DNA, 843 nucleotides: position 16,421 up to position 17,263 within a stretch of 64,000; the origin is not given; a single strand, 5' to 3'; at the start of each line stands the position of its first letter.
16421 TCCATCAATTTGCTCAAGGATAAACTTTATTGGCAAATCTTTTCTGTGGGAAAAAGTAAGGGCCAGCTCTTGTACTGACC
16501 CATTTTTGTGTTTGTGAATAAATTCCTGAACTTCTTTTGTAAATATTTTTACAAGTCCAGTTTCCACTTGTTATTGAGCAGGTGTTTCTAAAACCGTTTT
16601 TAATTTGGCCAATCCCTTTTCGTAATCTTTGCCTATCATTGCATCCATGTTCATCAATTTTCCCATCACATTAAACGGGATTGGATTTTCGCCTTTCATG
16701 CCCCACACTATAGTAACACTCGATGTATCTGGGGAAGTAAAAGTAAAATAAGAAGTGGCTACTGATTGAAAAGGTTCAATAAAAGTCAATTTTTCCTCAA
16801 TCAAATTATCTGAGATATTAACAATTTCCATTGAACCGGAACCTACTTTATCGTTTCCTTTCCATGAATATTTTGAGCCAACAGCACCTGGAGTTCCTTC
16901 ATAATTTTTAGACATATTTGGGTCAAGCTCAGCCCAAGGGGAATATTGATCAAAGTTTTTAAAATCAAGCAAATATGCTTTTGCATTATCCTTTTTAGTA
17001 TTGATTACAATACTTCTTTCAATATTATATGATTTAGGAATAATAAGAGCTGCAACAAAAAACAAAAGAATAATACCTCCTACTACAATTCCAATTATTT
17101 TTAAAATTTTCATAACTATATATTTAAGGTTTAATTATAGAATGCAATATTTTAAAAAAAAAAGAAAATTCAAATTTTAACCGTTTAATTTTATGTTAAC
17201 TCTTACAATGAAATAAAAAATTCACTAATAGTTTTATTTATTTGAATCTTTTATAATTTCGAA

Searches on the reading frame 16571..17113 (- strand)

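Call 6: search_protein_families(library=pfam, proteins=[window:16571-17113:-])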
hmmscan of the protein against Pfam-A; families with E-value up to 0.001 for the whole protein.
window:16571-17113:- (180 aa): 1 family
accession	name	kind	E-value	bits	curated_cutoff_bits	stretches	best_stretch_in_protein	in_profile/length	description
PF10604.15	Polyketide_cyc2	-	4.7e-07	30.6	27.4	1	30-176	3-142/142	Polyketide cyclase / dehydrase and lipid transport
